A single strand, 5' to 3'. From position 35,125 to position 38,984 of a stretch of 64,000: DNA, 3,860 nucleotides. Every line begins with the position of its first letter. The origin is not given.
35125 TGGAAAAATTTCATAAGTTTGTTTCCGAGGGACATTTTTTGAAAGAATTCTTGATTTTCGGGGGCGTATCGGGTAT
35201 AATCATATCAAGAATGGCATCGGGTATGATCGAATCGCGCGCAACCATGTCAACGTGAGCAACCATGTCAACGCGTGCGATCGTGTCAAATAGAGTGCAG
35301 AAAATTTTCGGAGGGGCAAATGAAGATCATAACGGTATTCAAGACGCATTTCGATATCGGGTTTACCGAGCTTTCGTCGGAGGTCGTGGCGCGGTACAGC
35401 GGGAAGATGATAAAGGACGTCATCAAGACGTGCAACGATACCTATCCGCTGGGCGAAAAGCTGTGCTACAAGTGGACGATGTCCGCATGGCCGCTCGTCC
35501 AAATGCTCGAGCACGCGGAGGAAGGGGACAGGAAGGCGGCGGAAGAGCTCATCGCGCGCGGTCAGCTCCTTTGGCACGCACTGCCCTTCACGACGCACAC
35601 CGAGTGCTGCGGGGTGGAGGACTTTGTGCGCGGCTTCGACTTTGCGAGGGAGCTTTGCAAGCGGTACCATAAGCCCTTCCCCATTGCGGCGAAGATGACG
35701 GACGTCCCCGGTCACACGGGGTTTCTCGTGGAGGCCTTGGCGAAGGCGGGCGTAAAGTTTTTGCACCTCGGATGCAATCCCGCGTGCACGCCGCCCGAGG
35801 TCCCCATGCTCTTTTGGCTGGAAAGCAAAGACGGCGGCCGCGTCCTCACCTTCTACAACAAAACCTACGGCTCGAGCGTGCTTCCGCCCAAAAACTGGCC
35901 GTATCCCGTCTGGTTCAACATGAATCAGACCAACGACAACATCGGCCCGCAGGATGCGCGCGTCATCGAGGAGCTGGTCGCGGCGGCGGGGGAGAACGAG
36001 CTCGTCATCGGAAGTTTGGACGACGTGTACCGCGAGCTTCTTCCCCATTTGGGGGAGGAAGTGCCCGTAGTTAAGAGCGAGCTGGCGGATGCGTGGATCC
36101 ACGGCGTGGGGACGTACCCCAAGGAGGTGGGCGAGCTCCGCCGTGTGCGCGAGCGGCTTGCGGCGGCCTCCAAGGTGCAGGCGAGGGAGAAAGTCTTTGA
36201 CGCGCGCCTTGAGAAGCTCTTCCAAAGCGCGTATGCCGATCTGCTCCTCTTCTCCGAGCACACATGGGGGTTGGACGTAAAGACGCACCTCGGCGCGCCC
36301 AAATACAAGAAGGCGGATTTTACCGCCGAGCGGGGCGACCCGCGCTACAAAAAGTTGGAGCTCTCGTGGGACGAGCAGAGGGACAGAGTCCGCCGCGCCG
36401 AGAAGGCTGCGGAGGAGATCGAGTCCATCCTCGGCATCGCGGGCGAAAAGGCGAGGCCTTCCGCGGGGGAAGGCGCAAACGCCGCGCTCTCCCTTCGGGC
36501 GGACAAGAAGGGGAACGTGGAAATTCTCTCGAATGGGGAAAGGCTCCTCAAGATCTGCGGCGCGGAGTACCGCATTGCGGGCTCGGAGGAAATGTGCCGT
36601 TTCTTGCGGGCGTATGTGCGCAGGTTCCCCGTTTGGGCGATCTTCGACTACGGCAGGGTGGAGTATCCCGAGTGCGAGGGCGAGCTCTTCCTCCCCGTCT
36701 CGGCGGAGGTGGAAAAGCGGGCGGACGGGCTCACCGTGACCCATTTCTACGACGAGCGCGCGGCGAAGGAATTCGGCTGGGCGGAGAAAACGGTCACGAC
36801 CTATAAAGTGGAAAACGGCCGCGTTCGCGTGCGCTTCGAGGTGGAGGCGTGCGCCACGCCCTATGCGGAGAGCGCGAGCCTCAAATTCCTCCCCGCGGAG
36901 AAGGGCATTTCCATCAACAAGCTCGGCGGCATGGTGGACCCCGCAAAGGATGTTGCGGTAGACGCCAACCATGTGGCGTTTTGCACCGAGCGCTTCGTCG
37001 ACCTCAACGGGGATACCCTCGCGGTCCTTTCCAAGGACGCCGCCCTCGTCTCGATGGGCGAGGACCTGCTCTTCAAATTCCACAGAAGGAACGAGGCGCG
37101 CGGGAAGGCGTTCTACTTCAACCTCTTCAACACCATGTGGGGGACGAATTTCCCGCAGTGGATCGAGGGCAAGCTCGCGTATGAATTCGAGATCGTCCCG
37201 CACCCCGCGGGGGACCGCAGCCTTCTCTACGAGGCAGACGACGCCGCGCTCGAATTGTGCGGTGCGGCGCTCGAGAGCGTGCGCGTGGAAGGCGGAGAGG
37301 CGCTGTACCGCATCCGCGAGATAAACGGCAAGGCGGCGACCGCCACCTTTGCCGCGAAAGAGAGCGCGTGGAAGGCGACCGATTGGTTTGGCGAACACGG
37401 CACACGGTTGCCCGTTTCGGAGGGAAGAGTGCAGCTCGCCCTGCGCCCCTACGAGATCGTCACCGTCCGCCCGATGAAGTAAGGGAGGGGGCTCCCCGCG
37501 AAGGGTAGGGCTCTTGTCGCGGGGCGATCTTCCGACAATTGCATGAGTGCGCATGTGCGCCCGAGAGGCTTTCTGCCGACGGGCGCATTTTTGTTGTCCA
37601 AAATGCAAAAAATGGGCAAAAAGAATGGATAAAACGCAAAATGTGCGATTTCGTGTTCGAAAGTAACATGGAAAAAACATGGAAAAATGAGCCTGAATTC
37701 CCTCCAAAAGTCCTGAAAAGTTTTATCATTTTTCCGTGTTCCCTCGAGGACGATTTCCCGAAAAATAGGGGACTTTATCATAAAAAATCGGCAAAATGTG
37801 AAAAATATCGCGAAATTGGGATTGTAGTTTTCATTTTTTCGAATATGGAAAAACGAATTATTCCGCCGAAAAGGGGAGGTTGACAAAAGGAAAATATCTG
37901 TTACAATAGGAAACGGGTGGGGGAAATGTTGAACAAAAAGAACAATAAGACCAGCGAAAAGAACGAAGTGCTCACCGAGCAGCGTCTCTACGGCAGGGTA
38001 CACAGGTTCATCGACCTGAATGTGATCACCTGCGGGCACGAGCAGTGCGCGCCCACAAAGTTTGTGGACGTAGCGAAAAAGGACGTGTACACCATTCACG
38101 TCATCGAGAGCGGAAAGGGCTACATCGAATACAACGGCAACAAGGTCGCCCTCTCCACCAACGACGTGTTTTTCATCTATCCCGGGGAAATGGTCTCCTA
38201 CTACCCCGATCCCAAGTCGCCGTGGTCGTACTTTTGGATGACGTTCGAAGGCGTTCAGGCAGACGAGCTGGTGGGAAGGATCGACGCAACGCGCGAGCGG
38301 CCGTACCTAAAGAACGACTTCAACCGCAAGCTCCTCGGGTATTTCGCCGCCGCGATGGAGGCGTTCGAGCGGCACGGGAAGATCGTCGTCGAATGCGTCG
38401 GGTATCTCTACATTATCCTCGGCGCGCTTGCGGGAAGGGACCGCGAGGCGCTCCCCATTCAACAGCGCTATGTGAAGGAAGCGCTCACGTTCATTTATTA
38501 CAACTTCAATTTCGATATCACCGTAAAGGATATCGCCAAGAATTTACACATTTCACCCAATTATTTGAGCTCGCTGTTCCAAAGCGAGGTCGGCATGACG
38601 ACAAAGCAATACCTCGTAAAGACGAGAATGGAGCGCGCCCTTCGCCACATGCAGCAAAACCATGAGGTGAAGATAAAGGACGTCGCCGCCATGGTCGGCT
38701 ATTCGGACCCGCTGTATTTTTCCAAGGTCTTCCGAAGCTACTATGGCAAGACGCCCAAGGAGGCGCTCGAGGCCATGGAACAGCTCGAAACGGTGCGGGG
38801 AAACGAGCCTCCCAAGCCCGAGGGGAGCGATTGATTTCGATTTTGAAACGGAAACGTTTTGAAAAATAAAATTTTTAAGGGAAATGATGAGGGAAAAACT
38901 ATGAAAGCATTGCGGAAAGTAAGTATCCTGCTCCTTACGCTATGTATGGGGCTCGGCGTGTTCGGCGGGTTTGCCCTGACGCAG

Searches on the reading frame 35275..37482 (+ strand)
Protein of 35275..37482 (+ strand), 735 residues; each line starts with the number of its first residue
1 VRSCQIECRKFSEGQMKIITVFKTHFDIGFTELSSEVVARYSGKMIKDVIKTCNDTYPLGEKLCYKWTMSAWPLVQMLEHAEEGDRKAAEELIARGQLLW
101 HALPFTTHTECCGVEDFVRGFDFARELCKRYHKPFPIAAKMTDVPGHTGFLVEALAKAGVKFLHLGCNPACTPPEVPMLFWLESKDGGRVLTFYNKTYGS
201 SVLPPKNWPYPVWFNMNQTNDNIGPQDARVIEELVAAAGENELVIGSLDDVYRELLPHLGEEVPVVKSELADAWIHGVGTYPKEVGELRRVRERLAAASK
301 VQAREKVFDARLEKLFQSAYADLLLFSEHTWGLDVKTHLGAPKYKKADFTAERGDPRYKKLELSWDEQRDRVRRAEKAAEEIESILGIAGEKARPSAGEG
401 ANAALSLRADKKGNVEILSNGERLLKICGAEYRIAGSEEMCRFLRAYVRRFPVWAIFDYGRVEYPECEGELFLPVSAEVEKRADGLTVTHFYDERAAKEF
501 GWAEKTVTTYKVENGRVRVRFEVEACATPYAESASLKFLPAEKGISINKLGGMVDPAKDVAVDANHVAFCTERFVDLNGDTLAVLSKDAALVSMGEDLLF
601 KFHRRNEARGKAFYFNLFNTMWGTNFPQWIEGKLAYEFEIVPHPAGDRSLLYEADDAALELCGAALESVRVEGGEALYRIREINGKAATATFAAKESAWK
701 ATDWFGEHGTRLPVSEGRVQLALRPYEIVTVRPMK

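Call 32: search_protein_families(library=pfam, proteins=[window:35275-37482:+], max_evalue=0.001)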
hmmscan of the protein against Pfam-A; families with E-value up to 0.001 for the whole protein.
window:35275-37482:+ (735 aa): 1 family
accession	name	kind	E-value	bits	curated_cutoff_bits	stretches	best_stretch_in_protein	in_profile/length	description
PF16477.11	DUF5054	-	2.3e-12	47.9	37.6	1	314-377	32-122/291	Domain of unknown function (DUF5054)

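Call 33: search_protein_families(library=phrogs, proteins=[window:35275-37482:+], max_evalue=0.001)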
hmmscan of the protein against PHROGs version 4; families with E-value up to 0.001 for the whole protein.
window:35275-37482:+ (735 aa): 0 families

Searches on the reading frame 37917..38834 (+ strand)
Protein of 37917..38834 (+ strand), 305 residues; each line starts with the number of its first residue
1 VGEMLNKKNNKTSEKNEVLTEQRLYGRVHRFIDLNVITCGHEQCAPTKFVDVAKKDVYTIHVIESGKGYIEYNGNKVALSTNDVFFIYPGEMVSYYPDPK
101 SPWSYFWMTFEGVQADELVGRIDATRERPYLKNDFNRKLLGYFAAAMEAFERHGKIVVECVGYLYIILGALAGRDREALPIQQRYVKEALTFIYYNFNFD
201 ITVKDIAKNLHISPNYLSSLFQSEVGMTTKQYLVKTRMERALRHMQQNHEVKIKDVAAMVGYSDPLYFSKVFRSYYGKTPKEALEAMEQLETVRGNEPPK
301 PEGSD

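Call 32: search_protein_families(library=pfam, proteins=[window:37917-38834:+], max_evalue=0.001)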
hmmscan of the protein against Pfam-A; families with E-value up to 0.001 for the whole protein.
window:37917-38834:+ (305 aa): 3 families
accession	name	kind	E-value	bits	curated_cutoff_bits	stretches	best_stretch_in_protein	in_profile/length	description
PF00165.29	HTH_AraC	-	3.9e-23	81.5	26.6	2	249-282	7-39/42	Bacterial regulatory helix-turn-helix proteins, AraC family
PF02311.25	AraC_binding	-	2.4e-20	73.1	21.1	1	38-150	4-116/135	AraC-like ligand binding domain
PF12833.13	HTH_18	-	1.7e-19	70.3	33.6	1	206-284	1-78/80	Helix-turn-helix domain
